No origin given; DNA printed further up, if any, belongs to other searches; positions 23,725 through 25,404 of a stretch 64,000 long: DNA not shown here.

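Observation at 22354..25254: Two-gene module: compact SF1 helicase plus Septu/PtuA-type ATPase with no nuclease (candidate undescribed defence or DNA-surveillance system)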

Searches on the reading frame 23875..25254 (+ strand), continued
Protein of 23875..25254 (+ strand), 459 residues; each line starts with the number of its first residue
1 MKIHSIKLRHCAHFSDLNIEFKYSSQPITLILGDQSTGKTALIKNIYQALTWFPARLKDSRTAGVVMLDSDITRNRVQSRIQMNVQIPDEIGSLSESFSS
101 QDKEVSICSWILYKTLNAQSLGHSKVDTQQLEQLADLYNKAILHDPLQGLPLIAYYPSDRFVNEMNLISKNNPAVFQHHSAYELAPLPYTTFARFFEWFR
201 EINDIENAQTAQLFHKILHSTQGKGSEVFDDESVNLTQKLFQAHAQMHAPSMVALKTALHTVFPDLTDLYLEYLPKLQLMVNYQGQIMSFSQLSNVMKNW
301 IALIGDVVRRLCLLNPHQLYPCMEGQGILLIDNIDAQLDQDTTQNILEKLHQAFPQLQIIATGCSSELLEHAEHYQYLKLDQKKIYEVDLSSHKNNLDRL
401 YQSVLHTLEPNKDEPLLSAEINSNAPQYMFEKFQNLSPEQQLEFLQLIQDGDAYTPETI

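Call 48: search_protein_families(library=padloc, proteins=[L091:5364-5999:+, L091:4001-5380:+], max_evalue=0.001)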
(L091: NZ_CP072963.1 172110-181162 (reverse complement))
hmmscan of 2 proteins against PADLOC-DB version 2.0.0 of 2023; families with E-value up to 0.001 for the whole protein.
L091:5364-5999:+ (211 aa): 27 families (the best 25 are shown)
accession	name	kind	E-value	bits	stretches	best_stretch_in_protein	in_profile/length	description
PDLC00344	PtuB1|PtuB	-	5.3e-96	318.4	1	1-210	1-211/213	Unknown function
PDLC00322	PtuB1|PtuB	-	2.2e-32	110.6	1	1-208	1-209/215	Unknown function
PDLC00332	PtuB1|PtuB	-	6.2e-32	109.2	1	1-209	1-209/212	Unknown function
PDLC02924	HNH_I-A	-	5.3e-28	96.4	1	1-185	1-181/198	-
PDLC00346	PtuB1|PtuB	-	1.2e-27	95.2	1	1-210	1-212/214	Unknown function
PDLC00320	PtuB1|PtuB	-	3.2e-25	87.2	1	10-208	5-200/202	Unknown function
PDLC00326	PtuB1|PtuB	-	4.1e-20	70.5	1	1-170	1-176/197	Unknown function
PDLC00314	PtuB1|PtuB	-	1.3e-18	65.6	1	1-141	1-152/156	Unknown function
PDLC00324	PtuB1|PtuB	-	2.6e-18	64.5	1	1-163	1-166/209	Unknown function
PDLC00358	PtuB1|PtuB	-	1.3e-16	59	1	1-192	1-200/215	Unknown function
PDLC00334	PtuB1|PtuB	-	1.6e-12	45.7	1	8-186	7-199/222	Unknown function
PDLC00338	PtuB1|PtuB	-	1.7e-12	45.4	1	1-98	1-104/261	Unknown function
PDLC00349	PtuB1|PtuB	-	1.8e-11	42.5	1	1-90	1-100/260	Unknown function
PDLC00356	PtuB1|PtuB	-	2.8e-11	41.3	1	12-163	11-169/196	Unknown function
PDLC00337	PtuB1|PtuB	-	2.6e-10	38.5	1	13-163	22-168/216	Unknown function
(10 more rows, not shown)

L091:4001-5380:+ (459 aa): 145 families (the best 25 are shown)
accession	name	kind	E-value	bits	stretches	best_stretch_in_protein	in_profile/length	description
PDLC00271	PtuA1|PtuA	-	1.5e-161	536.7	1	1-457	1-420/421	AAA ATPase domain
PDLC00286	PtuA1|PtuA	-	3.5e-122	405.2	1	144-457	3-288/289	AAA ATPase domain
PDLC02913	ATPase_I-A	-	1.1e-109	365.9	1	2-455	53-507/508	-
PDLC00299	PtuA1|PtuA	-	2.1e-106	355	2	208-456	268-527/535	AAA ATPase domain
PDLC00284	PtuA1|PtuA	-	4.9e-101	337.2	1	2-454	61-540/545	AAA ATPase domain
PDLC00278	PtuA1|PtuA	-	1.3e-79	266.5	1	1-457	1-434/436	AAA ATPase domain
PDLC00298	PtuA1|PtuA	-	3e-70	235.4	1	1-454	1-420/423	AAA ATPase domain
PDLC00277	PtuA1|PtuA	-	1.4e-68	230.1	1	1-453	1-420/423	AAA ATPase domain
PDLC00310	PtuA1|PtuA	-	3.9e-66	222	1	1-457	1-440/443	AAA ATPase domain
PDLC00275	PtuA1|PtuA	-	8.1e-63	210.8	1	118-453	23-345/348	AAA ATPase domain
PDLC00311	PtuA1|PtuA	-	1e-61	207.3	1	1-454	1-453/455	AAA ATPase domain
PDLC00267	PtuA1|PtuA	-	1.9e-60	203.2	1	1-411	1-383/438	AAA ATPase domain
PDLC00304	PtuA1|PtuA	-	1.8e-41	140.8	2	235-435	195-415/444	AAA ATPase domain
PDLC00295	PtuA1|PtuA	-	5.5e-40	135.8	2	233-371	208-346/451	AAA ATPase domain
PDLC00272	PtuA1|PtuA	-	1.4e-34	117.8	1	277-449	258-441/444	AAA ATPase domain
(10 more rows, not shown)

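Call 57: list_cluster_members(proteins=[P0264, P0267, P0265, P0266, P0270, P0273, P0280, P0282, P0241, P0285])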
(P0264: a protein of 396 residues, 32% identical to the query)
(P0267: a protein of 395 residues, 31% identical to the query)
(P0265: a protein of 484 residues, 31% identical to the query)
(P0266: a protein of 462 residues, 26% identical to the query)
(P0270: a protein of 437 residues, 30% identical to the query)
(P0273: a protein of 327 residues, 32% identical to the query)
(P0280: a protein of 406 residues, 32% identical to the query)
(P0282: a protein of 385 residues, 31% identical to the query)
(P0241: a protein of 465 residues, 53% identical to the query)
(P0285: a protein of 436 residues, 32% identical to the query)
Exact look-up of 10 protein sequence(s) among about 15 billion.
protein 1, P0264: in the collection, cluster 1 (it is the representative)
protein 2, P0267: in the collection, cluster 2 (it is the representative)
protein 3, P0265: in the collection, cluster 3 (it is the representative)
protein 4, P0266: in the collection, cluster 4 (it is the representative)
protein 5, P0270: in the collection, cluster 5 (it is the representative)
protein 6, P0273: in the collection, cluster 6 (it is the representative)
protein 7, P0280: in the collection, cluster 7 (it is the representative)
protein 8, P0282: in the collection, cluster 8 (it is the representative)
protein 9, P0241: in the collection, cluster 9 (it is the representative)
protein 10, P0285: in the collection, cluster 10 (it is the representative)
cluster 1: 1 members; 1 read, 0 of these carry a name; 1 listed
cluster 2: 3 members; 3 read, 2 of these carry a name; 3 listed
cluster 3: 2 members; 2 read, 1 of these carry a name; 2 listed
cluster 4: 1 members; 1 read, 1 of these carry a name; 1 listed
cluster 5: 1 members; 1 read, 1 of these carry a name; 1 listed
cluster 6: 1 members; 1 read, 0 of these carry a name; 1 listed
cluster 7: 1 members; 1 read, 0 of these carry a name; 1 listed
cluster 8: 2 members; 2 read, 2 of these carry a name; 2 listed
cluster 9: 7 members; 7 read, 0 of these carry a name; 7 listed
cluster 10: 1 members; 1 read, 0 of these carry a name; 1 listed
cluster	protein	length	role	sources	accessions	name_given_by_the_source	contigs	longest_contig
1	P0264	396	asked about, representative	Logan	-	-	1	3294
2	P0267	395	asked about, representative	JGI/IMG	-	-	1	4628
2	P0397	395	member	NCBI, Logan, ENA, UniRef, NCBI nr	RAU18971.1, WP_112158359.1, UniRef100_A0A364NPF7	hypothetical protein DN062_05735 [Nitrincola tibetensis] | Rad50/SbcC-type AAA domain-containing protein n=1 Tax=Nitrincola tibetensis TaxID=2219697 ... | AAA family ATPase [Nitrincola tibetensis]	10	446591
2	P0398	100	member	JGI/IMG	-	DNA repair exonuclease SbcCD ATPase subunit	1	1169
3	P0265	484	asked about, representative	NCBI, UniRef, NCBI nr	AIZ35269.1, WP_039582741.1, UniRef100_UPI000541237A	AAA family ATPase [Pseudomonas parafulva] | AAA family ATPase n=1 Tax=Pseudomonas parafulva TaxID=157782 RepID=UPI000541237A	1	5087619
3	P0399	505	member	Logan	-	-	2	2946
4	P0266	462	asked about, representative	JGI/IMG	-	predicted ATP-binding protein involved in virulence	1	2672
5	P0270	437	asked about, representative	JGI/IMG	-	predicted ATP-binding protein involved in virulence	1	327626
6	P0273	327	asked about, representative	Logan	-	-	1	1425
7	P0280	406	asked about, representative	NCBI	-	-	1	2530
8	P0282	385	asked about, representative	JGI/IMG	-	predicted ATP-binding protein involved in virulence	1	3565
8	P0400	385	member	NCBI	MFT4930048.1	MAG: putative ATP-binding protein involved in virulence [Phenylobacterium sp.]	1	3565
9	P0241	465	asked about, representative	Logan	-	-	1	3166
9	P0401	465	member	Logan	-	-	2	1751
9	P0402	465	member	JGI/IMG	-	-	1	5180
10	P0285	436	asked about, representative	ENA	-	-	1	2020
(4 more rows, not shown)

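Call 58: find_homologous_proteins(query=P0397, max_evalue=1e-10)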
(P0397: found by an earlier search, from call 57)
Query P0397 (395 aa): 10 proteins with E <= 1e-10 among 8000 candidates.
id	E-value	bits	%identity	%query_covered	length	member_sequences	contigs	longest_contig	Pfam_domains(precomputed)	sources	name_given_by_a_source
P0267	8.3e-260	879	98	100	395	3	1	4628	PF13476.13,PF02463.26,PF13304.13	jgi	-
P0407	2.0e-235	799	89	100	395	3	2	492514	PF13476.13,PF02463.26,PF13304.13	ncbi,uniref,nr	ncbi:AAA family ATPase [Nitrincola alkalisediminis]|uniref:AAA family ATPase n=1 Tax=Nitrincola alka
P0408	4.0e-43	166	32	87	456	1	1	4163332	PF13175.13,PF13476.13,PF02463.26,PF13304.13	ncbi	ncbi:AAA family ATPase [Zobellella denitrificans]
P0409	3.1e-42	163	31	87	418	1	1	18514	PF11398.15,PF13514.13,PF00005.34,PF13175.13,PF13476.13,PF02463.26,PF13304.13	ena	-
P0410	3.3e-35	140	22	97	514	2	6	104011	PF13175.13,PF13476.13,PF13401.13,PF02463.26,PF13304.13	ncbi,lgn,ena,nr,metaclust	ncbi:ATP-binding protein [Neisseria mucosa]|nr:ATP-binding protein [Neisseria mucosa]|metaclust:stat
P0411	1.0e-33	135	30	87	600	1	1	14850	PF00005.34,PF13175.13,PF13476.13,PF13555.13,PF02463.26,PF13304.13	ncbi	-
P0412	6.2e-33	132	22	97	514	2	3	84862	PF13175.13,PF13476.13,PF02463.26,PF13304.13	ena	-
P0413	9.3e-28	115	28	87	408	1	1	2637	PF11398.15,PF13175.13,PF13476.13,PF13555.13,PF02463.26,PF13304.13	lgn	-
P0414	4.2e-22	97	29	94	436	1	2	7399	PF11398.15,PF13175.13,PF13476.13,PF02463.26,PF13304.13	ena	-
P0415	4.8e-22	96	27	94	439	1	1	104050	PF11398.15,PF13175.13,PF13476.13,PF02463.26,PF13304.13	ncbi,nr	ncbi:MAG: AAA family ATPase [Oscillatoria sp. SIO1A7]|nr:AAA family ATPase [Oscillatoria sp. SIO1A7]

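Call 59: find_encoding_contigs(protein=P0407, flank=7000, max_places=2)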
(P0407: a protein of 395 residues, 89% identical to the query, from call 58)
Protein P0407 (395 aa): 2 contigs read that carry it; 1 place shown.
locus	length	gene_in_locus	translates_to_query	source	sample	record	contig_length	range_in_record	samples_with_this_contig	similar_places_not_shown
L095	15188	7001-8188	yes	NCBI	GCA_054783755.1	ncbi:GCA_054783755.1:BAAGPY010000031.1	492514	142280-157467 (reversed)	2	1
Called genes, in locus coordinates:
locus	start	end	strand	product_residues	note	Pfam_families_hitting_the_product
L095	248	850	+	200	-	PF05257:CHAP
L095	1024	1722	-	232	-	PF00005:ABC_tran, PF13304:AAA_21 (faint)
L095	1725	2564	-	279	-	PF02463:SMC_N (faint), PF13476:AAA_23 (weak), PF00005:ABC_tran, PF13304:AAA_21 (faint), PF12399:BCA_ABC_TP_C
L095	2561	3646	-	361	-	PF02653:BPD_transp_2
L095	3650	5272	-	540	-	PF02653:BPD_transp_2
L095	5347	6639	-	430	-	PF13433:Peripla_BP_5, PF13458:Peripla_BP_6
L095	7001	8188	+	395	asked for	PF13476:AAA_23, PF02463:SMC_N, PF13304:AAA_21 (faint)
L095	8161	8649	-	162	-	PF02643:DUF192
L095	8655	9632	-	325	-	PF17773:UPF0176_N, PF00581:Rhodanese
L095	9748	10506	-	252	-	PF01633:Choline_kinase (faint), PF01636:APH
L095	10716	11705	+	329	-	PF01547:SBP_bac_1, PF13531:SBP_bac_11, PF13416:SBP_bac_8, PF13343:SBP_bac_6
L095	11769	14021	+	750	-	PF00403:HMA, PF00122:E1-E2_ATPase, PF08282:Hydrolase_3 (faint), PF00702:Hydrolase, PF12710:HAD (weak)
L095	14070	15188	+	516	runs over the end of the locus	PF00528:BPD_transp_1 (weak)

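Call 60: find_encoding_contigs(protein=P0408, flank=6000, max_places=1)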
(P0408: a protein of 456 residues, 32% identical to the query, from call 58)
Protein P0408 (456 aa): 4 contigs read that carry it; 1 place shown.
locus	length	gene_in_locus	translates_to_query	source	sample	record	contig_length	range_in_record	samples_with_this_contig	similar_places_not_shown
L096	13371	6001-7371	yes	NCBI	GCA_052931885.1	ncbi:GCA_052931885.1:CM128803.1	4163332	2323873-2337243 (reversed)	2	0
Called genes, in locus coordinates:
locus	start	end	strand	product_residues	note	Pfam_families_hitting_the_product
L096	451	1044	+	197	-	-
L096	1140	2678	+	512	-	PF12161:HsdM_N, PF02384:N6_Mtase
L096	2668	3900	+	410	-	PF01420:Methylase_S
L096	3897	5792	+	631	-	PF04326:SLFN_AlbA_2, PF13749:HATPase_c_4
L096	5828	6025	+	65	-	-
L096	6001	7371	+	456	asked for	PF02463:SMC_N, PF13175:AAA_15 (weak), PF13476:AAA_23, PF13304:AAA_21, PF13175:AAA_15 (weak)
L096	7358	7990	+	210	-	-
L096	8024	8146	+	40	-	-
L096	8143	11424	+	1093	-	PF04313:HSDR_N, PF04851:ResIII, PF18766:SWI2_SNF2, PF22679:T1R_D3-like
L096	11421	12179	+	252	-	PF01863:YgjP-like, PF10263:SprT-like (weak), PF08325:WLM (weak)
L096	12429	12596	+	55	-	-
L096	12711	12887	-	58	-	-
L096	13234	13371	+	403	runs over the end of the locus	PF01321:Creatinase_N, PF00557:Peptidase_M24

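Call 63: predict_structure(alignment_id=A4)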
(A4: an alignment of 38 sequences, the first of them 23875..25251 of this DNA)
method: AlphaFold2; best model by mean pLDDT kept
length: 459 residues; sequences in the alignment: 38
mean_pLDDT: 74.2   pTM: 0.71
mean pLDDT of the five models: 74.2, 73.2, 71.8, 71.2, 63.2
residues with pLDDT >= 90: 47; 70-90: 257; 50-70: 118; < 50: 37
segments of 3 or more residues with pLDDT < 50: 185-190, 224-230, 408-424
pLDDT, mean of each block of 10 residues (from residue 1): 89 83 89 85 87 79 54 62 87 68 74 64 67 86 77 82 55 68 51 78 78 71 50 56 58 86 88 77 88 86 88 69 74 87 89 91 88 86 80 69 60 37 57 80 75 57
secondary structure, 60 per line:
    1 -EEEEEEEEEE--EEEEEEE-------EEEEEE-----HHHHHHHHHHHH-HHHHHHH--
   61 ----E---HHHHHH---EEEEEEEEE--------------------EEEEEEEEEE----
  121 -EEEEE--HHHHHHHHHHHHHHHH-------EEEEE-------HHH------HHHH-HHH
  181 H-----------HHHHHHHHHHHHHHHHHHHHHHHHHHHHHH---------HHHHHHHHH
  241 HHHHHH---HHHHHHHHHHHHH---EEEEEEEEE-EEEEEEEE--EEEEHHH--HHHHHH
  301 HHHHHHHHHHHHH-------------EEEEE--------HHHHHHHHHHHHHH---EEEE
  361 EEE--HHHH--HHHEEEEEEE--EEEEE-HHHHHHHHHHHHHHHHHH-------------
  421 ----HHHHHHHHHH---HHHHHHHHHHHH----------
elements in order: E2-11 E14-20 E28-33 H39-50 H52-58 H69-74 E78-86 E107-116 E122-126 H129-144 E152-156 H173-176 H178-181 H193-222 H232-246 H250-262 E266-274 E276-283 E286-289 H295-313 E327-331 H340-353 E357-363 H366-369 E375-381 E384-388 H390-407 H425-434 H438-449

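Call 67: fold_search(model_id=the predicted structure, library=pdb)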
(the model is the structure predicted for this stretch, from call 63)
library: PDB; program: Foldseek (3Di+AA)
matches with E <= 10: 1468; with E <= 0.001: 249
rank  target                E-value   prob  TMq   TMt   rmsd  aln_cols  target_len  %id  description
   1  9kjy_D                6.3e-23  1.00  0.61  0.53  12.8       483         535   18  Cryo-EM structure of the Retron-Eco7 complex (state 2) (released 2025-11-12)
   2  9kjx_C                8.3e-23  1.00  0.62  0.54  12.6       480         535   18  Cryo-EM structure of the Retron-Eco7 complex (state 1) (released 2025-11-12)
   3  9kjz_C                1.2e-22  1.00  0.62  0.54  12.4       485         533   18  Cryo-EM structure of the Retron-Eco7 complex (state 3) (released 2025-11-12)
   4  9kjx_D                1.4e-22  1.00  0.61  0.53  13.0       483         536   18  Cryo-EM structure of the Retron-Eco7 complex (state 1) (released 2025-11-12)
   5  9nnk_C                4.9e-22  1.00  0.60  0.51  10.2       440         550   19  Cryo-EM structure of Retron-displaced free PtuAB complex, PtuA:PtuB (4:2) (released 2025-10-08)
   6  9kjz_B                6.2e-22  1.00  0.62  0.54  10.3       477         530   18  Cryo-EM structure of the Retron-Eco7 complex (state 3) (released 2025-11-12)
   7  9kjx_B                7.7e-22  1.00  0.59  0.52  10.5       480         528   19  Cryo-EM structure of the Retron-Eco7 complex (state 1) (released 2025-11-12)
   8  9e8z_C                1.0e-21  1.00  0.60  0.52   9.6       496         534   22  4-component structure of retron Ec83 (released 2025-07-02)
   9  9nnh_C                1.5e-21  1.00  0.62  0.52  13.0       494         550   17  Cryo-EM structure of the Retron Ec78 complex, PtuA:PtuB:RT (4:2:2) (released 2025-10-08)
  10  9nnb_C                2.4e-21  1.00  0.61  0.52   9.0       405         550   20  Cryo-EM structure of the Retron Ec78 complex, PtuA:PtuB:RT (4:2:1) (released 2025-10-08)
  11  9n69_C                3.7e-21  1.00  0.58  0.59   7.2       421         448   19  Structure of the retron IA complex with HNH nuclease in the "down" orientation (released 2025-04-23)
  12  8eea_B                3.9e-21  1.00  0.58  0.70   7.3       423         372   20  Structure of E.coli Septu (PtuAB) complex (released 2023-12-27)
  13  9nnb_D                4.9e-21  1.00  0.59  0.54  10.9       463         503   18  Cryo-EM structure of the Retron Ec78 complex, PtuA:PtuB:RT (4:2:1) (released 2025-10-08)
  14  9l7p_D                7.2e-21  1.00  0.59  0.61   9.0       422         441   19  Cryo-EM structure of retron Ec78 system complex (released 2025-12-10)
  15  8eea_A                7.6e-21  1.00  0.58  0.69   7.5       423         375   20  Structure of E.coli Septu (PtuAB) complex (released 2023-12-27)
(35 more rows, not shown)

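Call 79: search_protein_families(library=phrogs, proteins=[window:23875-25251:+], max_evalue=0.00001)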
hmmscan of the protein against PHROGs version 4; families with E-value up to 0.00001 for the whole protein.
window:23875-25251:+ (459 aa): 3 families
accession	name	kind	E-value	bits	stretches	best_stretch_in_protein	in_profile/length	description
phrog_8323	-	unknown function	1.7e-31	110.5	1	1-404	49-404/623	-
phrog_9802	-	unknown function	2.4e-11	44.3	1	285-395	248-347/438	-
phrog_3940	-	unknown function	1.8e-07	31.4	0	2-50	4-49/537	-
